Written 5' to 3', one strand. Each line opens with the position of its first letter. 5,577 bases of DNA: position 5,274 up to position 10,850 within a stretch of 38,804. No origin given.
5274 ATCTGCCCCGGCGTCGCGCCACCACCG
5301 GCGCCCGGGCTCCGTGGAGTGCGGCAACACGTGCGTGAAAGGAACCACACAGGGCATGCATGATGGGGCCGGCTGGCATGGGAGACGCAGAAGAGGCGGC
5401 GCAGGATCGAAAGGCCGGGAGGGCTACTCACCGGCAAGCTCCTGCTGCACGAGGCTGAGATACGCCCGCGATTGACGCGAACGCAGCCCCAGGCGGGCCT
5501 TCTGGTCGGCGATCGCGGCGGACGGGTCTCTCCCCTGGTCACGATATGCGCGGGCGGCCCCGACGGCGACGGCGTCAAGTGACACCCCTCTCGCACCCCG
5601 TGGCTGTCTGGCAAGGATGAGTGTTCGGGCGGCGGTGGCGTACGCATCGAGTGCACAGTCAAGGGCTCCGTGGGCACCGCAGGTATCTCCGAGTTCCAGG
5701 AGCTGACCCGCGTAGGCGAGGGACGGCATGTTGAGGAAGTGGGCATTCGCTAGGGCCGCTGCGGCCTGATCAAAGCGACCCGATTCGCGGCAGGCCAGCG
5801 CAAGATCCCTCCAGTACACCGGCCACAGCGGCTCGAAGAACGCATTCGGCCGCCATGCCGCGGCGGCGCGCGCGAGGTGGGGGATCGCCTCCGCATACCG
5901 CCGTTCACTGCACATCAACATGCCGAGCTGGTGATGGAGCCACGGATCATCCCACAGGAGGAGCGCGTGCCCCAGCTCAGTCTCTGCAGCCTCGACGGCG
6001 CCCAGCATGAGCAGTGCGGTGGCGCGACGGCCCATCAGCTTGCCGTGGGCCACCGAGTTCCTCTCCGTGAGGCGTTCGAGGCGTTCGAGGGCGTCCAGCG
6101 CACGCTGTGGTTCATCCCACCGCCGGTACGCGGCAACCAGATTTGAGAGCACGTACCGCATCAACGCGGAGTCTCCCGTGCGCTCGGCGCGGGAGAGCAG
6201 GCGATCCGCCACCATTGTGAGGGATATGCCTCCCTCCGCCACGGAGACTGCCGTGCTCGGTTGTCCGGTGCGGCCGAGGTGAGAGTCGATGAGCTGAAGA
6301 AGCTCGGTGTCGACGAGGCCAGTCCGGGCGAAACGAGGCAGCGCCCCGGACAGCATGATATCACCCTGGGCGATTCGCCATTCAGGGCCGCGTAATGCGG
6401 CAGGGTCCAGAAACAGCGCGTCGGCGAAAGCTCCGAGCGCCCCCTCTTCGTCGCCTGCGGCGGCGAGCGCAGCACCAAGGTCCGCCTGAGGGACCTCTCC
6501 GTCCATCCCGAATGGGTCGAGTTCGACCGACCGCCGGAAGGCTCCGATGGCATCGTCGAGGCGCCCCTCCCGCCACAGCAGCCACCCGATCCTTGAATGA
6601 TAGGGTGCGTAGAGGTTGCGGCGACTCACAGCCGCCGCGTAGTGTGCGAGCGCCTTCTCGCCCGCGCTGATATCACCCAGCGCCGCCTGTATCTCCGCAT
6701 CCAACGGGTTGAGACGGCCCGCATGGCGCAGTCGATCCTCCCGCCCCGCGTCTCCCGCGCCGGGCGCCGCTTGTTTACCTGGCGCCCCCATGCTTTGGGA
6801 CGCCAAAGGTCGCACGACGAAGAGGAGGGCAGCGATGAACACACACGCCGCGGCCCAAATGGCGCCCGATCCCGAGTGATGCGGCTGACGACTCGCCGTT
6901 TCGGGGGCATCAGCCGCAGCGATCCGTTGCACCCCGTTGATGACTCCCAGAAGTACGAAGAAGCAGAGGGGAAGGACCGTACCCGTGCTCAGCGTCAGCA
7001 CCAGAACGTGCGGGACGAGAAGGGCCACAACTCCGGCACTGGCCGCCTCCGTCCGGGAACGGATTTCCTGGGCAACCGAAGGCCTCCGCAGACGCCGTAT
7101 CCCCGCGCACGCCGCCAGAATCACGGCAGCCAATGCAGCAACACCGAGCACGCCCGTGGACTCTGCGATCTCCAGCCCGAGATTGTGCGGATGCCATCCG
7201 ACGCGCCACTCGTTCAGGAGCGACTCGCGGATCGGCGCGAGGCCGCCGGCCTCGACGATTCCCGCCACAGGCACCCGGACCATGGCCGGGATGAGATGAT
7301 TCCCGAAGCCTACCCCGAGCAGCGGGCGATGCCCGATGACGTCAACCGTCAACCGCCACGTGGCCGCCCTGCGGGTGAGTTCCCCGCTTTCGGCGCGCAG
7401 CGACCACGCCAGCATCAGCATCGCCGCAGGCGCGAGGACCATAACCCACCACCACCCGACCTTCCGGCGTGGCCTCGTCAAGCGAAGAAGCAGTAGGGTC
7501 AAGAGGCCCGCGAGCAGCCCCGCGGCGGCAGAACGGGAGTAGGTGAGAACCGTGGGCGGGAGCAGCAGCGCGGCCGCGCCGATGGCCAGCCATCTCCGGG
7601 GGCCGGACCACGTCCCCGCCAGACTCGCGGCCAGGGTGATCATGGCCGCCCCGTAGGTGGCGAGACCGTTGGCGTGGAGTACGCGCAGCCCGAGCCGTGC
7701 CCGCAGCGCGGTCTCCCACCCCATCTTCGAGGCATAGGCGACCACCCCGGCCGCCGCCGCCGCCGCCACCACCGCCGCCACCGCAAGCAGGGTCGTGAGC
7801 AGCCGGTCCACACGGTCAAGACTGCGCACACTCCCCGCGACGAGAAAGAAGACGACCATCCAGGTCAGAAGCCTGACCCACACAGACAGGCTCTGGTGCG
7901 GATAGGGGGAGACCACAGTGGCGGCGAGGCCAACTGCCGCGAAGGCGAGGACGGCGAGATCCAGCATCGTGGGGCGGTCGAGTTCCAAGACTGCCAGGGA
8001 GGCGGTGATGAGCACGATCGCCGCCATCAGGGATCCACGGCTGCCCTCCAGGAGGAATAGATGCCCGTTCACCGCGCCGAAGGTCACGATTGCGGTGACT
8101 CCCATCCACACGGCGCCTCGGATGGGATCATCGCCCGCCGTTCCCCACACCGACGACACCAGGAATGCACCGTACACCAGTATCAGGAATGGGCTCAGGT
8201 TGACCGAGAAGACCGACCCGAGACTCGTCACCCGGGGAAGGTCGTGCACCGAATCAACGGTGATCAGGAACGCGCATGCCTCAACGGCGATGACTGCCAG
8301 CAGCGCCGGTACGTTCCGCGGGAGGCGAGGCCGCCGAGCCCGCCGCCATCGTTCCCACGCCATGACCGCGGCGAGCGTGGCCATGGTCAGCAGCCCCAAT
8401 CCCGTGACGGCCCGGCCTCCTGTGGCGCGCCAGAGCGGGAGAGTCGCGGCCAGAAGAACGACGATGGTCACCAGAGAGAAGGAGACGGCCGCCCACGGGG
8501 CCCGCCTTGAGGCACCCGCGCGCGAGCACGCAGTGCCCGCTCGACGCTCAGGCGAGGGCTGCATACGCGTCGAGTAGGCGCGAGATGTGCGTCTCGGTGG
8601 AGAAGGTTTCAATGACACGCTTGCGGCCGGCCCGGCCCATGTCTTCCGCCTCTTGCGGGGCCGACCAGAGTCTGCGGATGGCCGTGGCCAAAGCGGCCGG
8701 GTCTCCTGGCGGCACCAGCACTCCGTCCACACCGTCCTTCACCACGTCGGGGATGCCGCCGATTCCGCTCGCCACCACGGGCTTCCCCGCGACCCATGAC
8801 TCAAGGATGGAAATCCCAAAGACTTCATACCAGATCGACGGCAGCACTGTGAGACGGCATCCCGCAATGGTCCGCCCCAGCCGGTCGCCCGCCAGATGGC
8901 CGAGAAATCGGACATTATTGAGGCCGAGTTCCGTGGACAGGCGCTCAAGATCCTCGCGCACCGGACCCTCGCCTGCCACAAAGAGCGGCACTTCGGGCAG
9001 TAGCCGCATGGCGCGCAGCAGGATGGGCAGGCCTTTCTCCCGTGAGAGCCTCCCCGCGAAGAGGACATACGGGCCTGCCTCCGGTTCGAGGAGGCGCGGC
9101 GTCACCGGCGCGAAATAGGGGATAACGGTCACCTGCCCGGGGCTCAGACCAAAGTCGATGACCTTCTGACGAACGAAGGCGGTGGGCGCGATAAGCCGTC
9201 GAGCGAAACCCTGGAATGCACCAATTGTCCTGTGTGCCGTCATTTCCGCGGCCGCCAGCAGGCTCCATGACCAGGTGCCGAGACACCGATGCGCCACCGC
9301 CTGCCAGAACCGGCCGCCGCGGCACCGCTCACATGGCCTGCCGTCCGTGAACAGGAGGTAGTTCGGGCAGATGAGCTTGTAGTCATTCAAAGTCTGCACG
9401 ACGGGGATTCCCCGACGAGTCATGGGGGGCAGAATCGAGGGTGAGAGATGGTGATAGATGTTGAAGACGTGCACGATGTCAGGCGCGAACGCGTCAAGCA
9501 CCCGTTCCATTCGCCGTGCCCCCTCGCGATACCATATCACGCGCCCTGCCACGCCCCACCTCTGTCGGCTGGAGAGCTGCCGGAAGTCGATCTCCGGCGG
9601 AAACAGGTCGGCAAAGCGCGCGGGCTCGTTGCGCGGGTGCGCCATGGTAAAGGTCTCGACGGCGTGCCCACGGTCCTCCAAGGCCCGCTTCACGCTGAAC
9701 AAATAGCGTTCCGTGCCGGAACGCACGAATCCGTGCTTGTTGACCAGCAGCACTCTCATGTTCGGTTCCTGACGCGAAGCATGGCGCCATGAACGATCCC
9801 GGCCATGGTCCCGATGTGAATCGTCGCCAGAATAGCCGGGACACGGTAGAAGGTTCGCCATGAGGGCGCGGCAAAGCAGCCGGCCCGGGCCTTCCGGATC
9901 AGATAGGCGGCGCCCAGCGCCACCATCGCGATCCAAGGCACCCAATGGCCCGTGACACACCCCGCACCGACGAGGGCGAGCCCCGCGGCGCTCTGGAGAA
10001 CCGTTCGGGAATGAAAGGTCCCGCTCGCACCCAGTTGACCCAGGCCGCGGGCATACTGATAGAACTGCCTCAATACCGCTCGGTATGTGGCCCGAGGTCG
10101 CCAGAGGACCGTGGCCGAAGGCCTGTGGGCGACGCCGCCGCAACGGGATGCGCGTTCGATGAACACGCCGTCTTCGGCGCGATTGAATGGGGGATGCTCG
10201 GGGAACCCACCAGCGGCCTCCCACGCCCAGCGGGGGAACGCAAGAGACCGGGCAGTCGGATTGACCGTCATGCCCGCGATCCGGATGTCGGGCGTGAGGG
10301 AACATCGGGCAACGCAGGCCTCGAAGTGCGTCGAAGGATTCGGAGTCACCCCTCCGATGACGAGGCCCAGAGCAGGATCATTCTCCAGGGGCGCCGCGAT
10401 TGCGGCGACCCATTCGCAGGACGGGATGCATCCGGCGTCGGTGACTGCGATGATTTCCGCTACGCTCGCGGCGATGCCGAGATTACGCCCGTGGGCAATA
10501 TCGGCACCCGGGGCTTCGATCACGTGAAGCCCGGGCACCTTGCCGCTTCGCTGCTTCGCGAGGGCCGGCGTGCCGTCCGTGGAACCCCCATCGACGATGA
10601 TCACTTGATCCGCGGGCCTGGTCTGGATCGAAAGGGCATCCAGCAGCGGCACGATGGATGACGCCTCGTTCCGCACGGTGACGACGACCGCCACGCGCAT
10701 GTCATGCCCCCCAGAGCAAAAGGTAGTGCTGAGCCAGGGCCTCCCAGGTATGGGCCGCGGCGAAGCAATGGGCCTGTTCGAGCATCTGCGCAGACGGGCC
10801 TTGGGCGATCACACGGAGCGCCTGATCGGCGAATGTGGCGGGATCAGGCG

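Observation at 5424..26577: A 21-kb, 13-gene Wzx/Wzy-type glycan operon with a non-canonical parts list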

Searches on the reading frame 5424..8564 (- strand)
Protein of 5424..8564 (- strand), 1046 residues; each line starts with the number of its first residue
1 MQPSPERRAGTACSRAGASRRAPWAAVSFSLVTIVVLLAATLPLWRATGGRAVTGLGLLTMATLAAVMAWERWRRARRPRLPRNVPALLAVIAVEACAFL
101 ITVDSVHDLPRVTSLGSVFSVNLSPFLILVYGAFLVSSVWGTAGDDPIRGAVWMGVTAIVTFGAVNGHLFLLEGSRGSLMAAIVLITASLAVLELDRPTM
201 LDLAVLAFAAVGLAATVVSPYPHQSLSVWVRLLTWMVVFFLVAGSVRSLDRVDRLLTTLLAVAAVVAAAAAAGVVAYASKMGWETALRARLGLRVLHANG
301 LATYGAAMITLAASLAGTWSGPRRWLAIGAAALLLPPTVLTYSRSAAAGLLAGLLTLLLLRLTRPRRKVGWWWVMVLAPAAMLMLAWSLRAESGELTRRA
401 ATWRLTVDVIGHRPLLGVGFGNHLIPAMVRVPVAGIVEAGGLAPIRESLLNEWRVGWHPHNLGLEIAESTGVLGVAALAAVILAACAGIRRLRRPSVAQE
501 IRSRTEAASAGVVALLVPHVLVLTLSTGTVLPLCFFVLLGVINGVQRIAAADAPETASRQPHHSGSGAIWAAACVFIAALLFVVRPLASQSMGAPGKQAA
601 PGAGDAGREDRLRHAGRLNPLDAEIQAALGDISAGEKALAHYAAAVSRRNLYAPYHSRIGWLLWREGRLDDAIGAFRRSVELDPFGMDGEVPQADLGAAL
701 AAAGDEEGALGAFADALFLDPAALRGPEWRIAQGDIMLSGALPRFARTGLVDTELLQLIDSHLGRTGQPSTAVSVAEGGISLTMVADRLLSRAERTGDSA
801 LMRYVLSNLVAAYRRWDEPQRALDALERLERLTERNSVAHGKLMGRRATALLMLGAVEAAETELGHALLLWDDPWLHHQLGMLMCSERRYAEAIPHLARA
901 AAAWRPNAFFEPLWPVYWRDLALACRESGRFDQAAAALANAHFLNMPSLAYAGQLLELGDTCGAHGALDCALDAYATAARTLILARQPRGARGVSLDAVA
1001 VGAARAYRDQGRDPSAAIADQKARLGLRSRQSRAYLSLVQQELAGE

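Call 5: search_protein_families(library=pfam, proteins=[window:5424-8564:-], max_evalue=0.01)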
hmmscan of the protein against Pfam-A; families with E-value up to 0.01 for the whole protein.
window:5424-8564:- (1046 aa): 8 families
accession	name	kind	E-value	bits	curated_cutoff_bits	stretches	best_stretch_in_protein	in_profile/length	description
PF04932.20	Wzy_C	-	8.1e-11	42.4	31.7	1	331-478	3-148/149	O-Antigen ligase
PF07719.23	TPR_2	-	9.1e-09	35.2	27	1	654-684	2-32/34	Tetratricopeptide repeat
PF13424.12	TPR_12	-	6.9e-08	33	30.1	1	875-938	4-68/77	Tetratricopeptide repeat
PF00515.34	TPR_1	-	1.5e-06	28.2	27.8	1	654-684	2-32/34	Tetratricopeptide repeat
PF13176.12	TPR_7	-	4.7e-05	23.6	27.9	0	657-684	3-32/36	Tetratricopeptide repeat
PF13428.12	TPR_14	-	0.00021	22.1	23.5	0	916-950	2-36/44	Tetratricopeptide repeat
PF13432.12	TPR_16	-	0.00044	21.1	32.7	1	636-685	14-63/65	Tetratricopeptide repeat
PF13181.12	TPR_8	-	0.00078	19.9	25.7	0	655-684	3-32/34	Tetratricopeptide repeat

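Call 52: search_protein_families(library=ncbifam, proteins=[window:5424-8564:-], max_evalue=0.001)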
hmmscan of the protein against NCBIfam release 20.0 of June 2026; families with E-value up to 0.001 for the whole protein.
window:5424-8564:- (1046 aa): 2 families
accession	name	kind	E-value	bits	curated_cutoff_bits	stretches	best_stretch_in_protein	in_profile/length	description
NF040959.1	MamA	equivalog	4.5e-06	26.2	200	0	817-945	51-169/204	magnetosome protein MamA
TIGR00947.1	2A73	equivalog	7.8e-06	25.1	366.4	1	182-386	47-260/425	IctB family putative bicarbonate transporter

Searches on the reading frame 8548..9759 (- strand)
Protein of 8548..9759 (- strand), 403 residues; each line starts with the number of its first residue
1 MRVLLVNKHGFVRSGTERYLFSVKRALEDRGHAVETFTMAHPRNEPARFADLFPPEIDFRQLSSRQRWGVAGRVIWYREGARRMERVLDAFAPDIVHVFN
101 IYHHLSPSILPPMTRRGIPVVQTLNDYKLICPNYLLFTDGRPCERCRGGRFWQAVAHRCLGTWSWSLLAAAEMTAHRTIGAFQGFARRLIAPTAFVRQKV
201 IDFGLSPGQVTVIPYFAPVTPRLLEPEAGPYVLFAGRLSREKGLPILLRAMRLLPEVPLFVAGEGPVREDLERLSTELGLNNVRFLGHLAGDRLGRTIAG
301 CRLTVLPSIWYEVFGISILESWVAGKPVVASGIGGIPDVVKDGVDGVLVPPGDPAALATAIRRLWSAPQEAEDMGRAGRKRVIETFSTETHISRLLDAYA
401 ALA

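Call 5: search_protein_families(library=pfam, proteins=[window:8548-9759:-], max_evalue=0.01)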
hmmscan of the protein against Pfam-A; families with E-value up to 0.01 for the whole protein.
window:8548-9759:- (403 aa): 6 families
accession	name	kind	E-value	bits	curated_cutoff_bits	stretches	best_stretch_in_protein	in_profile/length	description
PF00534.26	Glycos_transf_1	-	5.9e-39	133.8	26.4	1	224-381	10-172/172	Glycosyl transferases group 1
PF13692.12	Glyco_trans_1_4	-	1.7e-33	116.3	27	1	230-365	2-140/142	Glycosyl transferases group 1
PF13439.12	Glyco_transf_4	-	7e-16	59.1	28.5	1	14-214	2-163/170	Glycosyltransferase Family 4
PF13579.12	Glyco_trans_4_4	-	4.8e-14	53.4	29.7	1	14-215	1-157/158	Glycosyl transferase 4-like domain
PF13524.12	Glyco_trans_1_2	-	2.7e-09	37.6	25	1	247-396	5-143/144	Glycosyl transferase-like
PF20706.3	GT4-conflict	-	0.00011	21.8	26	1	210-381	175-371/385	Family 4 Glycosyltransferase in conflict systems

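Call 52: search_protein_families(library=ncbifam, proteins=[window:8548-9759:-], max_evalue=0.001)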
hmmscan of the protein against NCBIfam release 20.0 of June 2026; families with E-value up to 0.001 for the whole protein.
window:8548-9759:- (403 aa): 32 families (the best 25 are shown)
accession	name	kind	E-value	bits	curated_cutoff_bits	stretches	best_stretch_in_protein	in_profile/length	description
NF041876.1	EPS_EpsE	equivalog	2.2e-28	99.6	400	1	229-390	213-384/389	exopolysaccharide biosynthesis GT4 family glycosyltransferase EpsE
TIGR02149.1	glgA_Coryne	subfamily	6.6e-26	91.3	302.4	1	229-400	204-388/391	glycogen synthase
TIGR03088.1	stp2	hypoth_equivalog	7.9e-23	81.1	409.05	1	255-400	228-371/374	TIGR03088 family PEP-CTERM/XrtA system glycosyltransferase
TIGR03999.1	thiol_BshA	equivalog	4.5e-21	75.2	273.7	1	259-402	232-373/375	N-acetyl-alpha-D-glucosaminyl L-malate synthase BshA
TIGR03449.1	mycothiol_MshA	equivalog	8.2e-21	74.4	462.5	1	229-401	220-402/406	D-inositol-3-phosphate glycosyltransferase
NF053787.1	GlcN_PG_synth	equivalog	4e-18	65.4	480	1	231-402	199-359/361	N-acetylglucosaminyl phosphatidylglycerol synthase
TIGR04063.1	stp3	hypoth_equivalog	3.3e-15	55.9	442.05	1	232-402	216-395/397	TIGR04063 family PEP-CTERM/XrtA system glycosyltransferase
NF038298.1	EPS_HpsO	equivalog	2.5e-13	49.5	575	1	232-402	204-387/388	hormogonium polysaccharide biosynthesis glycosyltransferase HpsO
NF047684.1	TeichurnBiosyTuaC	equivalog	5.9e-13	48.5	550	1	226-401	216-388/391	teichuronic acid biosynthesis protein TuaC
NF041010.1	glycosy_Agl16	equivalog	1.5e-12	47.1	575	1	189-378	137-328/352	glycosylation protein Agl16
NF038295.1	EPS_HpsP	equivalog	1e-11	44.5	550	1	222-402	200-387/388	hormogonium polysaccharide biosynthesis glycosyltransferase HpsP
NF007640.0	PRK10307.1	subfamily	8.5e-11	41.4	276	1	232-398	232-403/411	WcaI family glycosyltransferase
NF038229.1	Glyco4_Geo_Pelo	equivalog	2.1e-10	40.1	400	1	282-401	219-335/338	GPMC system family 4 glycosyltransferase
TIGR02095.1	glgA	subfamily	2.6e-10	39.6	328.45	1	226-400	291-475/477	glycogen/starch synthase, ADP-glucose type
TIGR04047.1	MSMEG_0565_glyc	hypoth_equivalog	2.7e-10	39.9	259.85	1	224-400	188-372/373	MSMEG_0565 family glycosyltransferase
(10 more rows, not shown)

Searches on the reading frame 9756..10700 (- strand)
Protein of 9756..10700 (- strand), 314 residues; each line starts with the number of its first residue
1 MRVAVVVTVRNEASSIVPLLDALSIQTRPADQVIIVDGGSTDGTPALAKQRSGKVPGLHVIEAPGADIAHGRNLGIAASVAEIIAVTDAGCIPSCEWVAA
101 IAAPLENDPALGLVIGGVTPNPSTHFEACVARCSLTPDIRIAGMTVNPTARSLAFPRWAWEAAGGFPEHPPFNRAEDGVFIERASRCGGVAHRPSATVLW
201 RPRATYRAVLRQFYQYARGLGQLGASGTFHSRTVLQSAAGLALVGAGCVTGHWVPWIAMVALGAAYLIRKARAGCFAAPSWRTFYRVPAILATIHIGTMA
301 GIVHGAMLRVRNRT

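Call 5: search_protein_families(library=pfam, proteins=[window:9756-10700:-], max_evalue=0.01)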
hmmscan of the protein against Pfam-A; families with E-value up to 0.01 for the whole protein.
window:9756-10700:- (314 aa): 2 families
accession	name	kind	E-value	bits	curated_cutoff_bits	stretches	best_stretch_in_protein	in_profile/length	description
PF00535.33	Glycos_transf_2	-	2.6e-17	63.7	23.3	1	5-115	2-113/168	Glycosyl transferase family 2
PF13641.12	Glyco_tranf_2_3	-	0.0055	17.2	27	0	2-112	2-117/230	Glycosyltransferase like family 2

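Call 52: search_protein_families(library=ncbifam, proteins=[window:9756-10700:-], max_evalue=0.001)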
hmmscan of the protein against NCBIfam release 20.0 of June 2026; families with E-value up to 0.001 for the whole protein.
window:9756-10700:- (314 aa): 10 families
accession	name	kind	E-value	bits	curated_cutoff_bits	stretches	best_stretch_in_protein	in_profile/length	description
TIGR03965.1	mycofact_glyco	equivalog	1.6e-23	83.3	280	1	2-269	75-352/467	mycofactocin biosynthesis glycosyltransferase MftF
NF041875.1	EPS_EpsD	equivalog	7.1e-16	58.5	370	1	3-218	1-225/325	exopolysaccharide biosynthesis glycosyltransferase EpsD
TIGR04283.1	glyco_like_mftF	equivalog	3.4e-11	43.1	182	1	4-189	2-174/221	TIGR04283 family arsenosugar biosynthesis glycosyltransferase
NF007482.0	PRK10073.1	equivalog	4.9e-09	35.6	423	1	2-89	7-94/334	glycosyltransferase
NF038302.1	EPS_HpsE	equivalog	5.3e-07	28.9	300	1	3-118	3-124/307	hormogonium polysaccharide biosynthesis glycosyltransferase HpsE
NF045692.1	OglycostaseCruG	equivalog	7.6e-07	28.4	600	1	2-62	42-102/386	2'-O-glycosyltransferase CruG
TIGR03937.1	PgaC_IcaA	equivalog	1.1e-05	24.6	422.3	1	3-116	47-161/407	poly-beta-1,6-N-acetyl-D-glucosamine synthase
TIGR03469.1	HpnB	hypoth_equivalog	2.7e-05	23.4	379.25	1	3-62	46-109/386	hopene-associated glycosyltransferase HpnB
NF010496.0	PRK13915.1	equivalog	3.6e-05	23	262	1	2-114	32-151/307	glucosyl-3-phosphoglycerate synthase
TIGR04182.1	glyco_TIGR04182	equivalog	6.6e-05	22.4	325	1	3-55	2-52/293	S-layer glycoprotein N-glycosyltransferase AglJ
